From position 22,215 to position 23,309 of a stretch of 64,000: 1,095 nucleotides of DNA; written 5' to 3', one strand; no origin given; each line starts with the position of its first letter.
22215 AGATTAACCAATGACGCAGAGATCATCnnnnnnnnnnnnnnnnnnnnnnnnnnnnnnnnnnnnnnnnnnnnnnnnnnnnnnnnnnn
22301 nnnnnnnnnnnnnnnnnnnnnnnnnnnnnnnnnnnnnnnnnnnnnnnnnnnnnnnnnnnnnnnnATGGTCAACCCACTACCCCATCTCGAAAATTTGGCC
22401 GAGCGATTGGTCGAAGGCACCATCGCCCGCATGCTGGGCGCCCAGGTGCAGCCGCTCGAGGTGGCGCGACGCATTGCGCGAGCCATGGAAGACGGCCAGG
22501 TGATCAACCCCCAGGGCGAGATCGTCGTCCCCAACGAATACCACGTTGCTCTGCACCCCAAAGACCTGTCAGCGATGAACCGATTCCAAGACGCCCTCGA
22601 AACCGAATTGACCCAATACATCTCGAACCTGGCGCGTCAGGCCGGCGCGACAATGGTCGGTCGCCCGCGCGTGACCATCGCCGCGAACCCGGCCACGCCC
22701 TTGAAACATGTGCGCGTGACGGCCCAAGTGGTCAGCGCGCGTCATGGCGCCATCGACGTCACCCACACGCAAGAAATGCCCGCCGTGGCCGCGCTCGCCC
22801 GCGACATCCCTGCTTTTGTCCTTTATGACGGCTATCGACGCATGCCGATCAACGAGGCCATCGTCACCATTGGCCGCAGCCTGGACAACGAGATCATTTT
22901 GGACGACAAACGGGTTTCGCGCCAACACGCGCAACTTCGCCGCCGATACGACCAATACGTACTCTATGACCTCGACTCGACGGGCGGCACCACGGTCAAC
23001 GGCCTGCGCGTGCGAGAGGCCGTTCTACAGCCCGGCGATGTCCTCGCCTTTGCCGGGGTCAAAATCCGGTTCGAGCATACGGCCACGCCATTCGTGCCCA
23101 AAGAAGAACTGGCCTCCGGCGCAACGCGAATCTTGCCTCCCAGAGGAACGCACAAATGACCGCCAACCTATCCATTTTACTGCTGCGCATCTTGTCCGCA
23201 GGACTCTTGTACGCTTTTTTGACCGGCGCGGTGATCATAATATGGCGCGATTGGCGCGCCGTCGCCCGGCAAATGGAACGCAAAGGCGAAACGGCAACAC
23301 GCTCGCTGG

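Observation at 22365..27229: Actinobacteria-type fhaA-fhaB-rodA-pbpA cell-wall cassette without pstP or pknAB, and with an MTA phosphorylase gene inserted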

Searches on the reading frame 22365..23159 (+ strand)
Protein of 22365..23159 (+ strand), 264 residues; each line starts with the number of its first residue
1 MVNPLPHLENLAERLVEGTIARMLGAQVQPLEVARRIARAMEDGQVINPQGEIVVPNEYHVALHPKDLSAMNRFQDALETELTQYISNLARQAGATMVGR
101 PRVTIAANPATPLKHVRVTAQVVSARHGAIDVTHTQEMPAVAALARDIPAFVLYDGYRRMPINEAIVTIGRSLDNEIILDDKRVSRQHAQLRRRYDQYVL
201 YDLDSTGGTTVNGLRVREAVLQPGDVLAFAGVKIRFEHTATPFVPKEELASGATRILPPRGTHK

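Call 5: search_protein_families(library=pfam, proteins=[window:22365-23159:+], max_evalue=0.01)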
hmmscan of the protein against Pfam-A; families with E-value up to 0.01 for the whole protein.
window:22365-23159:+ (264 aa): 3 families
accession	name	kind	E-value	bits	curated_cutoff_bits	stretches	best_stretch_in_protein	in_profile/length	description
PF12401.13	FhaA_N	-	2.9e-26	92.6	25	1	7-118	3-114/115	FhaA, N-terminal domain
PF00498.31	FHA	-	3.6e-20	72.6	20.7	1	167-229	1-66/67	FHA domain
PF16697.10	Yop-YscD_cpl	-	4.1e-14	53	33.2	1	159-238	11-92/94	Inner membrane component of T3SS, cytoplasmic domain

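Call 6: search_protein_families(library=ncbifam, proteins=[window:22365-23159:+], max_evalue=0.01)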
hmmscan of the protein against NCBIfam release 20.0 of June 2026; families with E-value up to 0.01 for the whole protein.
window:22365-23159:+ (264 aa): 6 families
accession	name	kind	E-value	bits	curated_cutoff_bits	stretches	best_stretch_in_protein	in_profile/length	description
NF049868.1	FhaB_Rv0019c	equivalog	3e-14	53.4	125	1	159-220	80-141/158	FHA domain-containing protein FhaB/FipA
NF041660.2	oxygluDhInhib_OdhI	equivalog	2.1e-11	43.8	200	1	159-228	50-119/130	oxoglutarate dehydrogenase inhibitor Odhl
NF052573.1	HisKinEspAMyxo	equivalog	1.1e-09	36.9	1400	1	161-236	42-119/755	serine histidine kinase EspA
NF033760.1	gliding_GltG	equivalog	2.6e-09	36.2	650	1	164-241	23-101/650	adventurous gliding motility protein GltG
TIGR03354.1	VI_FHA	hypoth_equivalog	1.3e-08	35.1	120.25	1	164-238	23-103/420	type VI secretion system-associated FHA domain protein TagH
NF052403.1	ESX1TransRegEspM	equivalog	0.0016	17.4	550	1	160-217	24-80/367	ESX-1 type VII secretion system transcriptional regulator EspM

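Call 13: find_encoding_contigs(protein=window:22365-23159:+, flank=10000, max_places=6)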
Protein window:22365-23159:+ (264 aa): no gene with exactly this product is on record in the collection.

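Call 14: find_homologous_proteins(query=window:22365-23159:+, max_evalue=0.00001)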
Query window:22365-23159:+ (264 aa): 194 proteins with E <= 0.00001 among 8000 candidates; the best 120 are listed.
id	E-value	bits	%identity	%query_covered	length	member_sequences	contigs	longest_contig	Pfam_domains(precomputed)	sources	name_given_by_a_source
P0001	2.6e-167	573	100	100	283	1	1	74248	PF00498.32,PF16697.11,PF12401.14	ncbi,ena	-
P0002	8.0e-119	414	72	98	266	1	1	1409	PF00498.32,PF16697.11,PF12401.14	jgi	jgi:hypothetical protein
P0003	1.2e-117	410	72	98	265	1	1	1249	PF00498.32,PF16697.11,PF12401.14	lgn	-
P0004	7.1e-114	398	69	100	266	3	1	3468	PF00498.32,PF16697.11,PF12401.14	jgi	jgi:hypothetical protein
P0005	5.2e-110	385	70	99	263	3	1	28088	PF00498.32,PF16697.11,PF12401.14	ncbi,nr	ncbi:MAG: FHA domain-containing protein [Anaerolineae bacterium]|nr:FHA domain-containing protein [A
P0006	3.5e-108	379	70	98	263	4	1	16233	PF00498.32,PF16697.11,PF12401.14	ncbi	-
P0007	5.1e-104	365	67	98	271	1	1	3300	PF00498.32,PF16697.11,PF12401.14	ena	-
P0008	5.5e-104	365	68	98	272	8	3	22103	PF00498.32,PF16697.11,PF12401.14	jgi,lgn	jgi:hypothetical protein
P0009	2.2e-102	360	67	98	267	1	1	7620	PF00498.32,PF16697.11,PF12401.14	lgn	-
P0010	4.4e-101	356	71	90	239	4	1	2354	PF00498.32,PF16697.11,PF12401.14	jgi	jgi:hypothetical protein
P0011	6.6e-99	349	68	90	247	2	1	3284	PF00498.32,PF16697.11,PF12401.14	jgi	jgi:hypothetical protein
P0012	7.7e-99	348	64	98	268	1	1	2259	PF00498.32,PF16697.11,PF12401.14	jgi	jgi:hypothetical protein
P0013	2.0e-98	347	64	98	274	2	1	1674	PF00498.32,PF16697.11,PF12401.14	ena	-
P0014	5.3e-98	346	69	90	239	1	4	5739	PF00498.32,PF16697.11,PF12401.14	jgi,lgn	jgi:hypothetical protein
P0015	3.2e-97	343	60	98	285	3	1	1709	PF00498.32,PF16697.11,PF12401.14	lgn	-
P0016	5.9e-97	342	67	90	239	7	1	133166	PF00498.32,PF16697.11,PF12401.14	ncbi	-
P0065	8.5e-83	296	59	97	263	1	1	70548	PF00498.32,PF16697.11,PF12401.14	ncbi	-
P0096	2.3e-55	206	47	89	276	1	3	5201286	PF00498.32,PF16697.11,PF12401.14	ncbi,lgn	-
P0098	5.7e-55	205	46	91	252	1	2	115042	PF00498.32,PF16697.11,PF12401.14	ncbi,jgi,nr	ncbi:MAG: FHA domain-containing protein [Anaerolineae bacterium]|jgi:hypothetical protein|nr:FHA dom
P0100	1.3e-54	204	42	97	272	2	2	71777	PF00498.32,PF16697.11,PF12401.14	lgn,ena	-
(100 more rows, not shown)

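Call 15: find_encoding_contigs(protein=P0001, flank=10000, max_places=3)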
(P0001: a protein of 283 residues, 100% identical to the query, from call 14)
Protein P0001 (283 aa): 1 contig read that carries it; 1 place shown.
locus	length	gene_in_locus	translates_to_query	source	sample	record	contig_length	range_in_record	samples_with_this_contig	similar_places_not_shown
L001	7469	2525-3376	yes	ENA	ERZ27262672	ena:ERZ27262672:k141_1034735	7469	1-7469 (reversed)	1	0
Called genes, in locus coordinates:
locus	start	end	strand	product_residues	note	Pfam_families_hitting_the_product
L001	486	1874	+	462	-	PF11638:DnaA_N, PF00308:Bac_DnaA, PF01695:IstB_IS21, PF00004:AAA, PF08299:Bac_DnaA_C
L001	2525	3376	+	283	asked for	PF12401:FhaA_N, PF16697:Yop-YscD_cpl, PF00498:FHA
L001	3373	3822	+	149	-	PF16697:Yop-YscD_cpl, PF00498:FHA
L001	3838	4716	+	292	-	PF01048:PNP_UDP_1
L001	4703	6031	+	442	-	PF01098:FTSW_RODA_SPOVE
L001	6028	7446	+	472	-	PF21922:PBP_dimer_2, PF00905:Transpeptidase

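Call 16: find_encoding_contigs(protein=P0016, flank=10000, max_places=3)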
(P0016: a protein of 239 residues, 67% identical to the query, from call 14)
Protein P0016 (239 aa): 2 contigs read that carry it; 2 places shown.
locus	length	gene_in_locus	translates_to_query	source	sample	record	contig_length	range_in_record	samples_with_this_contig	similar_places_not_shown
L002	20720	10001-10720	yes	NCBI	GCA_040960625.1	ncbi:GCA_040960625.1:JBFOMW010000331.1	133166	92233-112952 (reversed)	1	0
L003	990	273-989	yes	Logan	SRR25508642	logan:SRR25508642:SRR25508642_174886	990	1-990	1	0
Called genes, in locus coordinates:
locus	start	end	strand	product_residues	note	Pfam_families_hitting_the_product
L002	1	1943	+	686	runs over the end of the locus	PF00362:Integrin_beta (faint), PF00092:VWA, PF25106:VWA_4, PF13519:VWA_2 (weak), PF16697:Yop-YscD_cpl, PF00498:FHA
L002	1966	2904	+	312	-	PF06267:DUF1028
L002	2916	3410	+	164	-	PF00300:His_Phos_1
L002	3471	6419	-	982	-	PF01326:PPDK_N, PF00391:PEP-utilizers, PF02896:PEP-utilizers_C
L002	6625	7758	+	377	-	-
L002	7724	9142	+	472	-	PF00149:Metallophos (weak)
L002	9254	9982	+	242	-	-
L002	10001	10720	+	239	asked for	PF12401:FhaA_N, PF16697:Yop-YscD_cpl, PF00498:FHA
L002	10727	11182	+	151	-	PF16697:Yop-YscD_cpl, PF00498:FHA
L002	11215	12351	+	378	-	PF00266:Aminotran_5 (faint), PF03841:SelA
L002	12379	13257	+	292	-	PF01048:PNP_UDP_1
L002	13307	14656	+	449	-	PF01098:FTSW_RODA_SPOVE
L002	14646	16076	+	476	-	PF21922:PBP_dimer_2, PF00905:Transpeptidase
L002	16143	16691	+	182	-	PF00908:dTDP_sugar_isom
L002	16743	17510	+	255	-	PF00795:CN_hydrolase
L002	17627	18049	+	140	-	PF00583:Acetyltransf_1, PF13302:Acetyltransf_3, PF13523:Acetyltransf_8 (weak)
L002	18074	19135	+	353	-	PF01208:URO-D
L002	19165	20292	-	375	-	-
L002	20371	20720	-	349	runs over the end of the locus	PF01118:Semialdhyde_dh, PF02774:Semialdhyde_dhC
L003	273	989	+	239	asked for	PF12401:FhaA_N, PF16697:Yop-YscD_cpl, PF00498:FHA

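Call 17: find_encoding_contigs(protein=P0096, flank=10000, max_places=3)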
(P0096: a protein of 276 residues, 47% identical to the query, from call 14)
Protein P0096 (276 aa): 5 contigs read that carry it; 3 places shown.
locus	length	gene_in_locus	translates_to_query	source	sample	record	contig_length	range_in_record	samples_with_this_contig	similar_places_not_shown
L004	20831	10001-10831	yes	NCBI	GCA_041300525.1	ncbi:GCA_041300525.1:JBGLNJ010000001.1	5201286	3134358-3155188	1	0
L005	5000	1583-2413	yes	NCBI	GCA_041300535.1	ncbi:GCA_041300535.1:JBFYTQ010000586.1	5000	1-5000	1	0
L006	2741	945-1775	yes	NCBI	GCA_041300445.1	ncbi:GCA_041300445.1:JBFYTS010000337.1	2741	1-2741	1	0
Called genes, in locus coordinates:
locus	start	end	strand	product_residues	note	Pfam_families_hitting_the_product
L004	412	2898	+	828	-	PF01855:POR_N, PF17147:PFOR_II, PF01558:POR, PF10371:EKR, PF12838:Fer4_7, PF13183:Fer4_8, PF13237:Fer4_10, PF13484:Fer4_16, +6 more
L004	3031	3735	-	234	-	PF01048:PNP_UDP_1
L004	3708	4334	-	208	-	-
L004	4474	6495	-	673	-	PF00528:BPD_transp_1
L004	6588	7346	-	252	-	PF00005:ABC_tran, PF13304:AAA_21 (faint)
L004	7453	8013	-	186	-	PF09084:NMT1, PF12727:PBP_like (weak), PF12974:Phosphonate-bd, PF13531:SBP_bac_11 (weak)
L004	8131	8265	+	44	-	-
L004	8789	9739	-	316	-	PF00586:AIRS, PF02769:AIRS_C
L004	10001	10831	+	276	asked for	PF12401:FhaA_N, PF16697:Yop-YscD_cpl, PF00498:FHA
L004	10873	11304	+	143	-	PF16697:Yop-YscD_cpl, PF00498:FHA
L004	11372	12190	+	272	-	PF00106:adh_short, PF08659:KR (weak), PF23441:SDR (weak), PF13561:adh_short_C2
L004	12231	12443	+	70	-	-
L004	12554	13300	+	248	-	PF01048:PNP_UDP_1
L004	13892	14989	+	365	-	PF13243:SQHop_cyclase_C (faint)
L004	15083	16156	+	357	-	PF02361:CbiQ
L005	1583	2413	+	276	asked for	PF12401:FhaA_N, PF16697:Yop-YscD_cpl, PF00498:FHA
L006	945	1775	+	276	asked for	PF12401:FhaA_N, PF16697:Yop-YscD_cpl, PF00498:FHA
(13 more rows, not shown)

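Call 19: find_encoding_contigs(protein=P0065, flank=10000, max_places=2)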
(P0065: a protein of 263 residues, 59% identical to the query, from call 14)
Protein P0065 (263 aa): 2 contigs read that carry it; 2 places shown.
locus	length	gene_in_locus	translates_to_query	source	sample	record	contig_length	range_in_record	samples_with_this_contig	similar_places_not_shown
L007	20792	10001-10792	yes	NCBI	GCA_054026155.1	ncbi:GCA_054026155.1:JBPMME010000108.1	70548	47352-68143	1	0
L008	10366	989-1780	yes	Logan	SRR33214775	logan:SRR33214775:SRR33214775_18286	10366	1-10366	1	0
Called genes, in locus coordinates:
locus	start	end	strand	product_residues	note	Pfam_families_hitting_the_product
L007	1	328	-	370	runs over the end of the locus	PF01208:URO-D (weak)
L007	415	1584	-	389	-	PF01041:DegT_DnrJ_EryC1, PF00266:Aminotran_5 (weak), PF01212:Beta_elim_lyase (weak), PF01053:Cys_Met_Meta_PP (weak)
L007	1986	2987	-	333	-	PF13365:Trypsin_2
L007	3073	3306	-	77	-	-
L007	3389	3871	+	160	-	-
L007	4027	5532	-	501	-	PF00005:ABC_tran, PF13304:AAA_21 (faint), PF00005:ABC_tran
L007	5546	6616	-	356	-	PF02653:BPD_transp_2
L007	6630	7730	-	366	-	PF02653:BPD_transp_2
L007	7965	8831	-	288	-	PF01476:LysM, PF01551:Peptidase_M23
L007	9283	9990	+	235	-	-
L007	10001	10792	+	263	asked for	PF12401:FhaA_N, PF16697:Yop-YscD_cpl, PF00498:FHA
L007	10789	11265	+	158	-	PF16697:Yop-YscD_cpl, PF00498:FHA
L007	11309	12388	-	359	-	PF12715:Abhydrolase_7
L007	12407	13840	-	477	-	PF13727:CoA_binding_3, PF02397:Bac_transf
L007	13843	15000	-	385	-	PF13579:Glyco_trans_4_4, PF13439:Glyco_transf_4, PF20706:GT4-conflict, PF00534:Glycos_transf_1, PF13692:Glyco_trans_1_4, PF13524:Glyco_trans_1_2 (weak)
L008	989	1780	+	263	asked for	PF12401:FhaA_N, PF16697:Yop-YscD_cpl, PF00498:FHA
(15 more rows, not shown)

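Call 20: find_encoding_contigs(protein=P0098, flank=10000, max_places=2)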
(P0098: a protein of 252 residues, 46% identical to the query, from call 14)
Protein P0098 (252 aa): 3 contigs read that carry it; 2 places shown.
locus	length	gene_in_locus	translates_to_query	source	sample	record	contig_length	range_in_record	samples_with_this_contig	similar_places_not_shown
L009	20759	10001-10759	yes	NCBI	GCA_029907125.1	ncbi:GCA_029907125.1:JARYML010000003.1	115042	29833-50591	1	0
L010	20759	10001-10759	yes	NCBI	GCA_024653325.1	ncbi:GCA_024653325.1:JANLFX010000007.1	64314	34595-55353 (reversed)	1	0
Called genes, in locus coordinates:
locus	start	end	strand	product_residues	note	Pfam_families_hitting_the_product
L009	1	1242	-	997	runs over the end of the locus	PF01590:GAF, PF13185:GAF_2, PF01590:GAF, PF13185:GAF_2, PF13492:GAF_3, PF01590:GAF, PF13185:GAF_2, PF13492:GAF_3, +4 more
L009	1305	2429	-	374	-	PF02163:Peptidase_M50, PF00571:CBS (weak)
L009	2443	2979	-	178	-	PF14196:ATC_hydrolase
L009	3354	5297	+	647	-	PF13185:GAF_2, PF13492:GAF_3, PF13185:GAF_2, PF01590:GAF, PF13492:GAF_3, PF01590:GAF, PF13185:GAF_2, PF13492:GAF_3, +2 more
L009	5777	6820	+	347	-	PF00595:PDZ (weak), PF13180:PDZ_2 (weak), PF17820:PDZ_6, PF03572:Peptidase_S41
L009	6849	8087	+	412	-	PF00595:PDZ, PF13180:PDZ_2, PF17820:PDZ_6, PF03572:Peptidase_S41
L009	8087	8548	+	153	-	PF01668:SmpB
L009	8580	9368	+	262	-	-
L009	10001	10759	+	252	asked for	PF12401:FhaA_N, PF16697:Yop-YscD_cpl, PF00498:FHA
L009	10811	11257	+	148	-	PF16697:Yop-YscD_cpl, PF00498:FHA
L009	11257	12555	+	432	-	PF12770:CHAT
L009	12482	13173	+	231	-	PF07719:TPR_2 (faint), PF13414:TPR_11 (faint), PF13424:TPR_12, PF13176:TPR_7 (faint), PF13181:TPR_8 (faint), PF00515:TPR_1 (weak), PF13374:TPR_10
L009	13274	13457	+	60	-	PF13374:TPR_10, PF13424:TPR_12, PF00515:TPR_1 (weak), PF07719:TPR_2 (weak)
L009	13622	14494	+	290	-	PF01048:PNP_UDP_1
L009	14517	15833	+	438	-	PF01098:FTSW_RODA_SPOVE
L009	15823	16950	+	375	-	PF21922:PBP_dimer_2, PF00905:Transpeptidase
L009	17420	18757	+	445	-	PF22039:HUTI_composite_bact, PF01979:Amidohydro_1, PF07969:Amidohydro_3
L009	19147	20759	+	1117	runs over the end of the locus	PF14691:Fer4_20, PF00743:FMO-like (faint), PF01494:FAD_binding_3 (faint), PF07992:Pyr_redox_2, PF01266:DAO (weak), PF13450:NAD_binding_8, PF13738:Pyr_redox_3, PF00070:Pyr_redox (weak), +2 more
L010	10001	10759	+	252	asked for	PF12401:FhaA_N, PF16697:Yop-YscD_cpl, PF00498:FHA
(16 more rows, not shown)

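Call 21: find_encoding_contigs(protein=P0100, flank=10000, max_places=2)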
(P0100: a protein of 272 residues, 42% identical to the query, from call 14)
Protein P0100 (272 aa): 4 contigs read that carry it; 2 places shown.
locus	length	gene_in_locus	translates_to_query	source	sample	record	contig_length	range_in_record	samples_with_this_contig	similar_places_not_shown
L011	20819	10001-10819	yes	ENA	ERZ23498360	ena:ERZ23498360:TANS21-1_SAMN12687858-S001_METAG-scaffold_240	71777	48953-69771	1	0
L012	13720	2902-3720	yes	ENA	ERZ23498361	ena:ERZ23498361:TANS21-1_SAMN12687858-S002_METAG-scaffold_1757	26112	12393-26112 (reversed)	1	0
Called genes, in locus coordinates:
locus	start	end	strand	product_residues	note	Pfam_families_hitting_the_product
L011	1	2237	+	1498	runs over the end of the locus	PF07992:Pyr_redox_2 (weak), PF12831:FAD_oxidored (weak), PF14691:Fer4_20, PF07992:Pyr_redox_2, PF13738:Pyr_redox_3 (weak), PF00070:Pyr_redox, PF12831:FAD_oxidored (weak), PF13187:Fer4_9, +16 more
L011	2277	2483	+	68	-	PF02662:FlpD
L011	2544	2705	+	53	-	PF02662:FlpD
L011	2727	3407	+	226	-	PF12225:DUF5981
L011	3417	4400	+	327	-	PF02219:MTHFR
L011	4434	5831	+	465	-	PF13183:Fer4_8 (weak), PF13187:Fer4_9 (weak), PF13534:Fer4_17 (weak), PF02754:CCG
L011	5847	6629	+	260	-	PF00142:Fer4_NifH (faint), PF01656:CbiA, PF02374:ArsA_ATPase, PF10609:ParA (weak), PF13614:AAA_31 (weak)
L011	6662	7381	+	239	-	PF13529:Peptidase_C39_2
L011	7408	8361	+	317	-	-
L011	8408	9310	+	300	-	PF05681:Fumerase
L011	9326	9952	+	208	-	PF05683:Fumerase_C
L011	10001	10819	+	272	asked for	PF12401:FhaA_N, PF16697:Yop-YscD_cpl, PF00498:FHA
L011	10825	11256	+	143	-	PF16697:Yop-YscD_cpl, PF00498:FHA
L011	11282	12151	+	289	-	PF01048:PNP_UDP_1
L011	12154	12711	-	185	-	PF03205:MobB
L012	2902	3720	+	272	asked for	PF12401:FhaA_N, PF16697:Yop-YscD_cpl, PF00498:FHA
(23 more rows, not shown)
